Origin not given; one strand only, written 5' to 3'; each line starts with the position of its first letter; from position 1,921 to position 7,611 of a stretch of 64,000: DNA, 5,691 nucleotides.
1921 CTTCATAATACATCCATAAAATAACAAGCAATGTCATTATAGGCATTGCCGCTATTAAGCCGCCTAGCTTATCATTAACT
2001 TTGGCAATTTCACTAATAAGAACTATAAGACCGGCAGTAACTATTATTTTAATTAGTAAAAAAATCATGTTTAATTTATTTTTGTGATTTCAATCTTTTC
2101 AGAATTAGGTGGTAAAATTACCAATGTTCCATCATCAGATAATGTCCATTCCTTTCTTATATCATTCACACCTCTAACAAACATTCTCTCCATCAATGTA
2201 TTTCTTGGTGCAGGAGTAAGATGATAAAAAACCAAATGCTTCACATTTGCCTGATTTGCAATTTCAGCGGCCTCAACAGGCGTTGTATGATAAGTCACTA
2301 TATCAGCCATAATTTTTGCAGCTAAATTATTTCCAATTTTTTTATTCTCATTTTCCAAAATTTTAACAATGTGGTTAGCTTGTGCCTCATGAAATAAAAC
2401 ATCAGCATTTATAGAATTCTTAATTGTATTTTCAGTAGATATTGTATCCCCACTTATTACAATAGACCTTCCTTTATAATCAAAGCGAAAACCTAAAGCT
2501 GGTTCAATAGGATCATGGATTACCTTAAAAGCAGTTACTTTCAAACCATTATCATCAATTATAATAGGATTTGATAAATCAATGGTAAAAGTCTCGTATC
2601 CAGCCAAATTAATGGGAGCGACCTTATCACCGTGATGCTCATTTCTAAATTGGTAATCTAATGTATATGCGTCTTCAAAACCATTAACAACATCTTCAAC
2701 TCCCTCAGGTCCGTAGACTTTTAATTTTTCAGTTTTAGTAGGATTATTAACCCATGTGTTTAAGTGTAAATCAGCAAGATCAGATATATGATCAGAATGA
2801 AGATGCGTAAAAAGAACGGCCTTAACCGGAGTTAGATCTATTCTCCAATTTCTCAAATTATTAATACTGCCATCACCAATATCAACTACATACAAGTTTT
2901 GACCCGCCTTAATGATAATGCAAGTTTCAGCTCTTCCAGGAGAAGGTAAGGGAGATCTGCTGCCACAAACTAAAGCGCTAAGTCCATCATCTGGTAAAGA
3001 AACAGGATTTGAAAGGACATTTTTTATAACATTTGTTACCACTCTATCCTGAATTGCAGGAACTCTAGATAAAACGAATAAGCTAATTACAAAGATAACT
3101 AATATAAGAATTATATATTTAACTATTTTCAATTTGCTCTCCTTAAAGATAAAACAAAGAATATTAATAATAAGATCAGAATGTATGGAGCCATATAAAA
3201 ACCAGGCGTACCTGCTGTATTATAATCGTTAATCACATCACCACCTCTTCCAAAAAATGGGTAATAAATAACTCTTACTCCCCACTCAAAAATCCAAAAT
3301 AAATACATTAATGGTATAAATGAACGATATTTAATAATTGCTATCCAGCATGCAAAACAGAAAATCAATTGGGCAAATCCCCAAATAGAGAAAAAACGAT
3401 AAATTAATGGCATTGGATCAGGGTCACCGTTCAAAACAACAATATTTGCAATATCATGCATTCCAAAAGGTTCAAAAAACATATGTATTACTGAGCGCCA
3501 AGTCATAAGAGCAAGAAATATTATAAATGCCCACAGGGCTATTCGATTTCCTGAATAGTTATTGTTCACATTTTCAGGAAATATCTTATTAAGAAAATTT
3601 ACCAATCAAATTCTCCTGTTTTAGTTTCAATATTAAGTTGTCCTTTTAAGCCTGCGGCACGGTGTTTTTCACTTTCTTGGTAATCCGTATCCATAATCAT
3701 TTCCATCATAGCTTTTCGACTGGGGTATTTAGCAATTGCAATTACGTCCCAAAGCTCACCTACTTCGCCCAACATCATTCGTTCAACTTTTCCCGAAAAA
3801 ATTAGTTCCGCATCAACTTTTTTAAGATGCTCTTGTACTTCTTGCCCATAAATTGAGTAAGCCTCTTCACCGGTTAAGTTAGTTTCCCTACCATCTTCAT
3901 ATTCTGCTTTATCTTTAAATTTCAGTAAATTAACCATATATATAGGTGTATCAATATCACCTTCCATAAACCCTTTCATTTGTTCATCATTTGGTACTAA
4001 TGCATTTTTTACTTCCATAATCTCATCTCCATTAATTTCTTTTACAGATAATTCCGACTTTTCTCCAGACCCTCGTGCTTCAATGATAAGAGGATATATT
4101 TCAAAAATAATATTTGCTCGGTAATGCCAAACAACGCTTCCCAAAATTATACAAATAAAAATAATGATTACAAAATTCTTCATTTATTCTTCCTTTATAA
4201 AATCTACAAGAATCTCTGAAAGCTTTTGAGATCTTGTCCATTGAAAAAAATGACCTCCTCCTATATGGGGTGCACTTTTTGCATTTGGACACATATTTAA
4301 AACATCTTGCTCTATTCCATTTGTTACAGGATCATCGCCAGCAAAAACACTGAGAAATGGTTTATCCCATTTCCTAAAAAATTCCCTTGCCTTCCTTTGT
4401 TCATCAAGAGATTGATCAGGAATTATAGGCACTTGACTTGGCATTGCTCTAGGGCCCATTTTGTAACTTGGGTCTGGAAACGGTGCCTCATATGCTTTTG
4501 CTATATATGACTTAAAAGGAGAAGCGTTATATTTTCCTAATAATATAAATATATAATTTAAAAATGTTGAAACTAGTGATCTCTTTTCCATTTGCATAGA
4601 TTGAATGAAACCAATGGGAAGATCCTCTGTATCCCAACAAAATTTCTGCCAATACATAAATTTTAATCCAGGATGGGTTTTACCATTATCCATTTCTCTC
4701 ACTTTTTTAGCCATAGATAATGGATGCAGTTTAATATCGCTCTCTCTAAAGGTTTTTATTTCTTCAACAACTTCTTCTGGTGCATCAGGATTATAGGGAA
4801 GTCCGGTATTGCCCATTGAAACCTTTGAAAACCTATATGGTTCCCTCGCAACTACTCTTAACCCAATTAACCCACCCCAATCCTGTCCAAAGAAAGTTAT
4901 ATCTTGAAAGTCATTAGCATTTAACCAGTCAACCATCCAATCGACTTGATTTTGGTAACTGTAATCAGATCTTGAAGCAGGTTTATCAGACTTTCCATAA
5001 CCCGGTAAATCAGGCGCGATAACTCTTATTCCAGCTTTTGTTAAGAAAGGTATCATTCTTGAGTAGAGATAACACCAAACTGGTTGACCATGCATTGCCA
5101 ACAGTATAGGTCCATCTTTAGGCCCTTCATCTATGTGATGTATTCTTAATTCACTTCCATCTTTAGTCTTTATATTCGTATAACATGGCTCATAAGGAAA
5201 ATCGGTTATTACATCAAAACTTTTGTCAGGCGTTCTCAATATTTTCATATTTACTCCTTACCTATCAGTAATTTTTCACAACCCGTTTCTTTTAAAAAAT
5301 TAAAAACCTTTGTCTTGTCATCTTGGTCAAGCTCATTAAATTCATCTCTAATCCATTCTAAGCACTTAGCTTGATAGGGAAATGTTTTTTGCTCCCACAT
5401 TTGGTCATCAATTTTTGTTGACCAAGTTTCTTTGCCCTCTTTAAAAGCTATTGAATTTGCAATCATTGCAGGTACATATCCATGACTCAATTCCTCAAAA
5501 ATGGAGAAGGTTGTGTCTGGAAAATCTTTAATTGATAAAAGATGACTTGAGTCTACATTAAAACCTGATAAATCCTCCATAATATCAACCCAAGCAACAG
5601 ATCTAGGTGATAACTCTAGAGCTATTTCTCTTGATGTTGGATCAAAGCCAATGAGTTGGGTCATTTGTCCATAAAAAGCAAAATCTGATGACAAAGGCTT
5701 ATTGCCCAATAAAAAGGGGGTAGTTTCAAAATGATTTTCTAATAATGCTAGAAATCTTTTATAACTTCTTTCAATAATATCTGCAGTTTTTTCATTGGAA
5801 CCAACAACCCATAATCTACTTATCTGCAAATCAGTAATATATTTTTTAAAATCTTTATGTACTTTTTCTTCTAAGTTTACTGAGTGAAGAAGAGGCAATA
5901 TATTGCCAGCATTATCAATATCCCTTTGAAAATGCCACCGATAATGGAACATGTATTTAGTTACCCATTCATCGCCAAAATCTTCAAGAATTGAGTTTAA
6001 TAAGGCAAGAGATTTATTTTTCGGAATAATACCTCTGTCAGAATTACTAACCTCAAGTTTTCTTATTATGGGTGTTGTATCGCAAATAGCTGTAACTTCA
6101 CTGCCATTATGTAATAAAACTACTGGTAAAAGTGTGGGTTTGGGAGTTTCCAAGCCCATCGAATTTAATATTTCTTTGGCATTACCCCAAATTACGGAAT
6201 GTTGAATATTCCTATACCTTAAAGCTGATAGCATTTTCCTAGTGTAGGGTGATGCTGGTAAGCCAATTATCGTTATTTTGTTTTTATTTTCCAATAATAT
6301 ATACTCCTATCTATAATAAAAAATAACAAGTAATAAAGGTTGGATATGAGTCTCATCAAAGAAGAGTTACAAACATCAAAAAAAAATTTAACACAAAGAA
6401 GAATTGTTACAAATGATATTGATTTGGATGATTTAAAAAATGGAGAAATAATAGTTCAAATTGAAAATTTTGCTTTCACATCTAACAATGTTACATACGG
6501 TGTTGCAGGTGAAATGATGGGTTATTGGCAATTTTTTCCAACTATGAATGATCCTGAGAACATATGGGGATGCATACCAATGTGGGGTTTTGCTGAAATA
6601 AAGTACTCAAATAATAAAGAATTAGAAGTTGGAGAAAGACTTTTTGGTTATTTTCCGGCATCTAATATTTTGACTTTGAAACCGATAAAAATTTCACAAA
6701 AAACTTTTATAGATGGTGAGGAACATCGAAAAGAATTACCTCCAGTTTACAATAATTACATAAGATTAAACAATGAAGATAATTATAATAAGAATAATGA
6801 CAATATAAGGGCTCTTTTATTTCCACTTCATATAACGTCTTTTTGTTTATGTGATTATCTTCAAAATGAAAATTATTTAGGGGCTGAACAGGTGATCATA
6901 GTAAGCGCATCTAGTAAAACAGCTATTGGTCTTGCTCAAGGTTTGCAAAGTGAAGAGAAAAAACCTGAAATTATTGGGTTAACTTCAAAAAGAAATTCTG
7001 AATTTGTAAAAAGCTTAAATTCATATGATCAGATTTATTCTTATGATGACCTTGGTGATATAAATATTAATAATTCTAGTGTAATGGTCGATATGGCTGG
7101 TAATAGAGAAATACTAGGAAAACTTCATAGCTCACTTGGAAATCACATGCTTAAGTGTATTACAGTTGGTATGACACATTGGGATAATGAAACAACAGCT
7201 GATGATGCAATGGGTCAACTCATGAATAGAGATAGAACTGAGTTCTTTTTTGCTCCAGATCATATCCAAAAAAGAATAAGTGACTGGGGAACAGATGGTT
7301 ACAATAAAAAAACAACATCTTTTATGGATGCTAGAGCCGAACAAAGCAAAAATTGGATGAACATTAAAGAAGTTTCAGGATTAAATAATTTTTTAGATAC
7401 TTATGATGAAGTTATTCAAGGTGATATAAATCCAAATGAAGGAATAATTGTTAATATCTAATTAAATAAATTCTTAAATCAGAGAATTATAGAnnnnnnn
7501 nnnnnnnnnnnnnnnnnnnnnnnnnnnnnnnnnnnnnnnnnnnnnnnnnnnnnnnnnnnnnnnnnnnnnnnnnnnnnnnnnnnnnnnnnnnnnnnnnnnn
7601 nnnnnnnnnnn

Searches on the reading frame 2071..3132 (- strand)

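Call 67: search_protein_families(library=pfam, proteins=[window:2071-3132:-], max_evalue=0.0001)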
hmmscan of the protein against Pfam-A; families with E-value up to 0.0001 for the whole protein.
window:2071-3132:- (353 aa): 2 families
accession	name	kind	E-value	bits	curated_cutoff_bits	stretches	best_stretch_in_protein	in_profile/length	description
PF12706.13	Lactamase_B_2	-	1.5e-20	74.1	27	1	97-304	25-199/200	Beta-lactamase superfamily domain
PF00753.33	Lactamase_B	-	5.9e-16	59.4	22.7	1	68-256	5-179/196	Metallo-beta-lactamase superfamily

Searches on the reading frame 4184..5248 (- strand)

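Call 67: search_protein_families(library=pfam, proteins=[window:4184-5248:-], max_evalue=0.0001)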
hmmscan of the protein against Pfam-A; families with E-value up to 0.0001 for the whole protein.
window:4184-5248:- (354 aa): 3 families
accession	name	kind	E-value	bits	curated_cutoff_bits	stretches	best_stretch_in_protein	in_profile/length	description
PF00561.26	Abhydrolase_1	-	1.1e-21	78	25.8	1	47-153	1-106/245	alpha/beta hydrolase fold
PF12697.13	Abhydrolase_6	-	1.5e-10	42.5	26.3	1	51-134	4-84/217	Alpha/beta hydrolase family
PF12146.15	Hydrolase_4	-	6.6e-07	29.3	27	1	48-143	6-104/239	Serine aminopeptidase, S33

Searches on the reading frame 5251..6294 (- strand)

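Call 67: search_protein_families(library=pfam, proteins=[window:5251-6294:-], max_evalue=0.0001)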
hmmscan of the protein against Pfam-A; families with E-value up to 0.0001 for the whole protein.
window:5251-6294:- (347 aa): 1 family
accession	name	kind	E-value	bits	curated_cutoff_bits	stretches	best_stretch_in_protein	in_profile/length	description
PF13417.12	GST_N_3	-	8.9e-06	26.4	22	1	10-81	2-68/75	Glutathione S-transferase, N-terminal domain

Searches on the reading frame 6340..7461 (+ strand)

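Call 67: search_protein_families(library=pfam, proteins=[window:6340-7461:+], max_evalue=0.0001)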
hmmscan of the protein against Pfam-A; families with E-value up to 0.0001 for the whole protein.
window:6340-7461:+ (373 aa): 1 family
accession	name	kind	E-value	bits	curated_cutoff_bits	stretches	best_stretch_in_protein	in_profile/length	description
PF11017.14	DUF2855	-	1.4e-99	334.5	30.9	1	44-363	1-334/335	Protein of unknown function (DUF2855)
